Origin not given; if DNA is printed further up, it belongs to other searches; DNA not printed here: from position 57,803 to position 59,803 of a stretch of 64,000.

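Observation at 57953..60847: Candidate novel nuclease-based system: 566-aa protein with Shedu-like PD-(D/E)xK core and unassigned N-terminal region, a K/E/Q-rich repeat partner and a divergent small basic protein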

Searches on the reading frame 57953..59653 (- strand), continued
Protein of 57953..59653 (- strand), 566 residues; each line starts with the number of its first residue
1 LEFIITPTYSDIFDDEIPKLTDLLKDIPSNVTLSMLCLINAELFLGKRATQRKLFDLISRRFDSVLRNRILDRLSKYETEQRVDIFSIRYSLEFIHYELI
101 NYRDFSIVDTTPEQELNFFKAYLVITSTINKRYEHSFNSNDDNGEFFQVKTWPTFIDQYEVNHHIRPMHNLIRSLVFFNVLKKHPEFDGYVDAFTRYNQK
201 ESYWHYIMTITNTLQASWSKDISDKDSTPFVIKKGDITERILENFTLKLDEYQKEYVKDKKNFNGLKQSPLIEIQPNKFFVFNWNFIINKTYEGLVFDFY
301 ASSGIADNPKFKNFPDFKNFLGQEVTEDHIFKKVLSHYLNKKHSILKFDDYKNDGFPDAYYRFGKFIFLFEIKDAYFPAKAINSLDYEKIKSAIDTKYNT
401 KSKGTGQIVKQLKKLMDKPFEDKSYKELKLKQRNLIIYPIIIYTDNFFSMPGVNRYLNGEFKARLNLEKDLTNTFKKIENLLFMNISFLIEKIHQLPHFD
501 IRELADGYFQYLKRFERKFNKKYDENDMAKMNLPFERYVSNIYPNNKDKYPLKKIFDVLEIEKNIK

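Call 25: search_solved_structures(query=A1, max_evalue=10, show_alignments=3)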
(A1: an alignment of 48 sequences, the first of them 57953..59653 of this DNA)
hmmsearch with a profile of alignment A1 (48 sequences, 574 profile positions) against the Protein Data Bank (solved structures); distinct sequences matched with E-value up to 10: 1.
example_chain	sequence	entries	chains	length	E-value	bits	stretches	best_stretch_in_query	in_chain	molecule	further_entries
5kko_A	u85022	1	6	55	1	11.2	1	103-138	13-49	Uncharacterised protein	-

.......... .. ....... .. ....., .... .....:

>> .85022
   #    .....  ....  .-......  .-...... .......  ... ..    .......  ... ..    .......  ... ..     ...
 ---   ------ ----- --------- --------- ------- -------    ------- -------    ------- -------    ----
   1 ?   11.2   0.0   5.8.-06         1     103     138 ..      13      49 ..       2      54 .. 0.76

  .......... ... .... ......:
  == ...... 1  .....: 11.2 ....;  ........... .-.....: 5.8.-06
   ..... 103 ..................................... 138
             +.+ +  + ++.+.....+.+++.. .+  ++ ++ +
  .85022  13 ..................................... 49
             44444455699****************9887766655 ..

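Call 26: list_cluster_members(proteins=[window:57953-59653:-, window:59665-60429:-, window:60476-60847:+, window:60765-61838:-, window:55059-57677:-, window:53826-54941:-, window:52919-53821:-, window:62497-63510:+, window:16331-17998:-])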
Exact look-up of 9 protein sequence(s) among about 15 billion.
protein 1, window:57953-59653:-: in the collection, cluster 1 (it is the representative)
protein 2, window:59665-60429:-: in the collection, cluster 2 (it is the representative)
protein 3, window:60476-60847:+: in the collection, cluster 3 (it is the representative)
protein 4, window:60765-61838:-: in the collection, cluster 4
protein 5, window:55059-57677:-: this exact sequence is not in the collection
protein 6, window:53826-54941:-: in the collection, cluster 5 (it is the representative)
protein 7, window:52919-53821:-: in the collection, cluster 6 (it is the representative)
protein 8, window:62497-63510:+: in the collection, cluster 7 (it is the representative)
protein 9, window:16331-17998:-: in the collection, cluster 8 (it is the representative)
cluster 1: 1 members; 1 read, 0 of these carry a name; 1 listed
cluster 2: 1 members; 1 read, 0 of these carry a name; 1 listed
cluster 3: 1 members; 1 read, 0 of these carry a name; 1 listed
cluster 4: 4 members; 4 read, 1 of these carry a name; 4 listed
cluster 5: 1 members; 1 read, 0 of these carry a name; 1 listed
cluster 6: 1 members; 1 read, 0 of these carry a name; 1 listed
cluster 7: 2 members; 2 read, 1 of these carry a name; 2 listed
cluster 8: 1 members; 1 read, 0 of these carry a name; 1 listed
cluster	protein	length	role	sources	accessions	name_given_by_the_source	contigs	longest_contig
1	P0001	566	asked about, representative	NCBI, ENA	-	-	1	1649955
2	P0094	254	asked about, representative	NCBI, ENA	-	-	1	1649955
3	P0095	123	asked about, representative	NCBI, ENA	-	-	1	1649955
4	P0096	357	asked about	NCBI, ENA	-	-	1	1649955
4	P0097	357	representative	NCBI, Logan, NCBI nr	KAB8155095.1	relaxase/mobilization nuclease domain-containing protein [Kordia sp. TARA_039_SRF]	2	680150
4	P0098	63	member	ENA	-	-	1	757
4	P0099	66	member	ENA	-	-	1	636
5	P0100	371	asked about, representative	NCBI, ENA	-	-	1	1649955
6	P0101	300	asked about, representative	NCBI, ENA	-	-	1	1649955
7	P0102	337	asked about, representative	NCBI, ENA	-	-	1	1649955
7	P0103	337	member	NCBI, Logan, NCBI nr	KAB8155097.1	hypothetical protein EZY14_004225 [Kordia sp. TARA_039_SRF]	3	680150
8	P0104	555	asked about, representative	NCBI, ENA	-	-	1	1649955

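Call 27: search_protein_families(library=pfam, proteins=[L005:8982-9935:+, L010:9153-9974:+, L012:8387-9997:+, L014:9078-10004:+, L015:9538-9999:+, L022:6206-9982:+, L007:9242-9880:+, L028:6775-9930:+, L030:8370-9902:+, L004:4671-5672:+], max_evalue=0.001)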
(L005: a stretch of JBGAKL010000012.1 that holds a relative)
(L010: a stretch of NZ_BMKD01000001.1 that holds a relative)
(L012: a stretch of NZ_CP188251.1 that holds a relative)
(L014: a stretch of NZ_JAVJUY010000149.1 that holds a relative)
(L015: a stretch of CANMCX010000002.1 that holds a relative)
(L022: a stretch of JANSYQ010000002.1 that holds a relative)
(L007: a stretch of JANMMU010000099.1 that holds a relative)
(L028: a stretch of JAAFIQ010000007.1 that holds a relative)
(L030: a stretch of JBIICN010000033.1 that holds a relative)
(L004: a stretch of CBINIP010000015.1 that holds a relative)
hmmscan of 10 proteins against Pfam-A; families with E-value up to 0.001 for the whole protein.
L005:8982-9935:+ (317 aa): 6 families
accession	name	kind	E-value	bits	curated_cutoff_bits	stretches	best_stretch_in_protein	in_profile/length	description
PF07819.20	PGAP1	-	7.8e-08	32.8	24.3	1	78-165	86-171/233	PGAP1-like alpha/beta domain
PF24096.1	DUF7379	-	1.2e-05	25.8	33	1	21-124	2-115/191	Domain of unknown function (DUF7379)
PF06259.18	Abhydrolase_8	-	5.4e-05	23.4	20.5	1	65-140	90-163/178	Alpha/beta hydrolase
PF05057.20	DUF676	-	0.00018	21.5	20.3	0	20-130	8-134/217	Putative serine esterase (DUF676)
PF12697.13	Abhydrolase_6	-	0.0003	21.9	26.3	1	20-147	1-122/217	Alpha/beta hydrolase family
PF02450.21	LCAT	-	0.00038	20.2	21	1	31-135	67-176/392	Lecithin:cholesterol acyltransferase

L010:9153-9974:+ (273 aa): 1 family
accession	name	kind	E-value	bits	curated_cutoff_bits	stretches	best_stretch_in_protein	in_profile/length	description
PF08011.17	PDDEXK_9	-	3.8e-19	69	25.5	1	172-264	2-103/105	PD-(D/E)XK nuclease superfamily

L012:8387-9997:+ (536 aa): 0 families

L014:9078-10004:+ (308 aa): 2 families
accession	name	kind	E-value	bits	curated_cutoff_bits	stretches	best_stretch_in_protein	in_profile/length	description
PF01370.27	Epimerase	-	1.2e-11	45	20.9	1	4-193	3-207/240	NAD dependent epimerase/dehydratase family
PF13460.12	NAD_binding_10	-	9e-11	42.4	27.2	1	6-98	1-93/184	NAD(P)H-binding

L015:9538-9999:+ (153 aa): 1 family
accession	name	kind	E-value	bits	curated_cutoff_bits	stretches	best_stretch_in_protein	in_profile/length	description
PF00293.34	NUDIX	-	1.8e-12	47.9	21.1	1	34-116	19-113/134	NUDIX domain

L022:6206-9982:+ (1258 aa): 0 families

L007:9242-9880:+ (212 aa): 0 families

L028:6775-9930:+ (1051 aa): 1 family
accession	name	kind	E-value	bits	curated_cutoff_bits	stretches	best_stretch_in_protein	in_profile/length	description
PF13289.12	SIR2_2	-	2e-09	38.1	24.5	1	140-258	2-124/141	SIR2-like domain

L030:8370-9902:+ (510 aa): 2 families
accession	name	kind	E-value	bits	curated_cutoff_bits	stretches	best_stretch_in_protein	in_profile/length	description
PF13479.12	AAA_24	-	8.1e-06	26.2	27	1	352-433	3-76/195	AAA domain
PF13481.12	AAA_25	-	0.00011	22.3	27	1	349-403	31-95/195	AAA domain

L004:4671-5672:+ (333 aa): 1 family
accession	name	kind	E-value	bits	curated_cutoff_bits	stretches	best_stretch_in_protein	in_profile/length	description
PF04371.20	PAD_porph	-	2.8e-20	73.3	25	1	93-326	70-318/321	Porphyromonas-type peptidyl-arginine deiminase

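Call 30: search_protein_families(library=pfam, alignment_id=A3, max_evalue=0.00001)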
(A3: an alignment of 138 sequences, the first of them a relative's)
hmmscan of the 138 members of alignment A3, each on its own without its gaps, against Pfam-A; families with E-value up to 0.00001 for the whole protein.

A. member 1, L003:6082-7800:- (572 aa): 2 families
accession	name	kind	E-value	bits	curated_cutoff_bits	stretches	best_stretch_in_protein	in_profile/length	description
PF06739.17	SBBP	-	2e-24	85.7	20.5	1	354-381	2-30/38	Beta-propeller repeat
PF18962.6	Por_Secre_tail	-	1.2e-10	42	27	1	501-570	1-75/75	Secretion system C-terminal sorting domain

B. families by the number of members that match (of 138 scanned): 134 families (the first 25 are shown)
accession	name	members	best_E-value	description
PF00589.27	Phage_integrase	3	1.7e-39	Phage integrase family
PF13424.12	TPR_12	3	6.9e-30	Tetratricopeptide repeat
PF07719.23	TPR_2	3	2e-18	Tetratricopeptide repeat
PF18962.6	Por_Secre_tail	3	1.3e-13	Secretion system C-terminal sorting domain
PF13561.12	adh_short_C2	2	3.1e-72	Enoyl-(Acyl carrier protein) reductase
PF00106.31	adh_short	2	7.7e-62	short chain dehydrogenase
PF04986.18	Y2_Tnp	2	9e-50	Putative transposase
PF14022.11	DUF4238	2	4.3e-36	Protein of unknown function (DUF4238)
PF00549.24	Ligase_CoA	2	1.3e-31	CoA-ligase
PF14319.11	Zn_Tnp_IS91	2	1e-29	Transposase zinc-binding domain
PF00515.34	TPR_1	2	2.8e-22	Tetratricopeptide repeat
PF08659.16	KR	2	6.5e-19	KR domain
PF00665.32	rve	2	7.1e-19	Integrase core domain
PF12833.13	HTH_18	2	1e-15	Helix-turn-helix domain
PF13460.12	NAD_binding_10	2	6.1e-15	NAD(P)H-binding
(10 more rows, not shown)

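Call 31: search_protein_families(library=padloc, alignment_id=A3, max_evalue=0.00001)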
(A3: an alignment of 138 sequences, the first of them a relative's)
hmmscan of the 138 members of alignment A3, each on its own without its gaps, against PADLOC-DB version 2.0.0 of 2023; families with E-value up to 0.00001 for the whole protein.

A. member 1, L003:6082-7800:- (572 aa): 0 families

B. families by the number of members that match (of 138 scanned): 189 families (the first 25 are shown)
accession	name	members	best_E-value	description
PDLC02384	pAgo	2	0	-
PDLC02420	Aga_SIR2-PNTD1-PNTD2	2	1.2e-203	Class I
PDLC02419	Aga_SIR2-PNTD1-PNTD2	2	7.9e-101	Class I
PDLC02401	Aga_SIR2-PNTD1-PNTD2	2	2.8e-68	Class I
PDLC05061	PDC-S65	2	1.1e-19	-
PDLC04134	mad2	2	6.6e-19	mads_2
PDLC05060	PDC-S65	2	1.8e-12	-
PDLC01169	TPR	2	1.8e-11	TPR repeats containing protein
PDLC03350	MTase_II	1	8.3e-125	Type II methyltransferase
PDLC02436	pAgo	1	6.3e-118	-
PDLC02377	pAgo_I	1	4.7e-112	Class I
PDLC00192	HamB1|HamB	1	4e-107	DEAD-box helicase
PDLC03335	MTase_II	1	1.4e-97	Type II methyltransferase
PDLC00174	HamB1|HamB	1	1.4e-91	DEAD-box helicase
PDLC00194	HamB1|HamB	1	5e-90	DEAD-box helicase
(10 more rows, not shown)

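Call 54: search_protein_representatives(alignment_id=A1)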
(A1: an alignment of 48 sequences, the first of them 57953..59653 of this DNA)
Query: 48 sequences, 574 profile positions. Proteins with E-value up to 0.001 (for the whole library): 2214; up to 1e-10: 1549; up to 1e-30: 978. The best 150 are listed.
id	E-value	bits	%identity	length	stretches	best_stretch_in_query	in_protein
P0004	3.3e-203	693.0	-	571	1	1-572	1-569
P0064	2.3e-200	683.6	-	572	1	1-574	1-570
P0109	5.8e-200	682.3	-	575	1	1-573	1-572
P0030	1.2e-199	681.3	-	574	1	1-573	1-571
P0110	1.1e-197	674.7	-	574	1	1-573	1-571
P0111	1.1e-195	668.2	-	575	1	1-574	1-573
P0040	7.6e-193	658.8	-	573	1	1-573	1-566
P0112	4.4e-192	656.3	-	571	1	1-573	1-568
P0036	8.2e-192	655.4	-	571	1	1-573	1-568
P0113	7.6e-191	652.2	-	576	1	1-573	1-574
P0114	8.2e-191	652.1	-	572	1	1-571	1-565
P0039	2.9e-188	643.7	-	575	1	2-570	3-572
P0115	2.1e-186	637.5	-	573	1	1-573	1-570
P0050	4.3e-186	636.5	-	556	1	25-573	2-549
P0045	4.6e-184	629.8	-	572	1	1-571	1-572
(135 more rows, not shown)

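Call 56: search_protein_families(library=pfam, proteins=[L001:11694-11930:-], max_evalue=0.01)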
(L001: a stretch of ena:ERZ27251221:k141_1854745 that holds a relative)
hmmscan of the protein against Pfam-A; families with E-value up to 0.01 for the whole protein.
L001:11694-11930:- (78 aa): 0 families

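Call 62: search_protein_families(library=phrogs, proteins=[window:57953-59653:-], max_evalue=0.01)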
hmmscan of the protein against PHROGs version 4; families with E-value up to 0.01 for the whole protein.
window:57953-59653:- (566 aa): 0 families

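Call 64: search_protein_families(library=padloc, proteins=[L005:7436-8980:+, L005:12371-13891:+, L005:14445-16103:+, L028:6775-9930:+, L028:4741-6630:+, L022:6206-9982:+, L012:8387-9997:+, L026:7668-9674:-, L019:6267-9647:-, L010:13557-15305:+], max_evalue=0.00001)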
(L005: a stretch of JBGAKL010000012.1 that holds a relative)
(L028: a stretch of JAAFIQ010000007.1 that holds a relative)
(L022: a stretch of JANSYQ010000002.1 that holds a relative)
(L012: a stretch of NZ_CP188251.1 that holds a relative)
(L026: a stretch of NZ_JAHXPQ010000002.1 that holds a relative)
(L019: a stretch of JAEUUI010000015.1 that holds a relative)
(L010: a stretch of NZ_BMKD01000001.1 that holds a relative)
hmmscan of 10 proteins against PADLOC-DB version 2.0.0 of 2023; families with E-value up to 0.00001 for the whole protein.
L005:7436-8980:+ (514 aa): 0 families

L005:12371-13891:+ (506 aa): 0 families

L005:14445-16103:+ (552 aa): 0 families

L028:6775-9930:+ (1051 aa): 19 families
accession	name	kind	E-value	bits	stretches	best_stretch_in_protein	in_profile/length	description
PDLC02384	pAgo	-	0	1518.9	1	4-1051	2-1030/1030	-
PDLC02420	Aga_SIR2-PNTD1-PNTD2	-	1.2e-203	677.1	1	6-1051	3-1010/1010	Class I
PDLC02436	pAgo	-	6.3e-118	392.5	1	581-1051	7-460/460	-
PDLC02377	pAgo_I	-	4.7e-112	373.1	1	582-1051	9-457/457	Class I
PDLC02419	Aga_SIR2-PNTD1-PNTD2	-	7.9e-101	336.5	1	22-442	6-419/558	Class I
PDLC02401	Aga_SIR2-PNTD1-PNTD2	-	2.8e-68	229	1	45-556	2-521/524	Class I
PDLC02376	pAgo_I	-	2.1e-62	209.7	1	586-1051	8-455/455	Class I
PDLC02378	pAgo_I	-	7.1e-40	135.2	1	734-1051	190-493/493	Class I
PDLC02392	pAgo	-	3.8e-34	116.2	1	743-1033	49-327/346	-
PDLC02402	Aga_SIR2-PNTD1-PNTD2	-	2e-28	97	1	23-299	14-289/876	Class I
PDLC02428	PprPIWI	-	8e-24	82.4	1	706-1031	371-646/666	-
PDLC02397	pAgo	-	3.4e-20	70.4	1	617-1032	238-561/578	-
PDLC05061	PDC-S65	-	1.1e-19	69.2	1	15-293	25-287/592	-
PDLC02394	pAgo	-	3.6e-13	46.2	1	751-1034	834-1098/1121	-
PDLC05060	PDC-S65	-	1.8e-12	44.9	1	126-268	35-175/503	-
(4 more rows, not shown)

L028:4741-6630:+ (629 aa): 0 families

L022:6206-9982:+ (1258 aa): 0 families

L012:8387-9997:+ (536 aa): 1 family
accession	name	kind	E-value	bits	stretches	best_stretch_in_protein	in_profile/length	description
PDLC04021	PD-T4-1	-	1.8e-12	44.9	1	12-195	32-206/383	-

L026:7668-9674:- (668 aa): 0 families

L019:6267-9647:- (1126 aa): 0 families

L010:13557-15305:+ (582 aa): 0 families
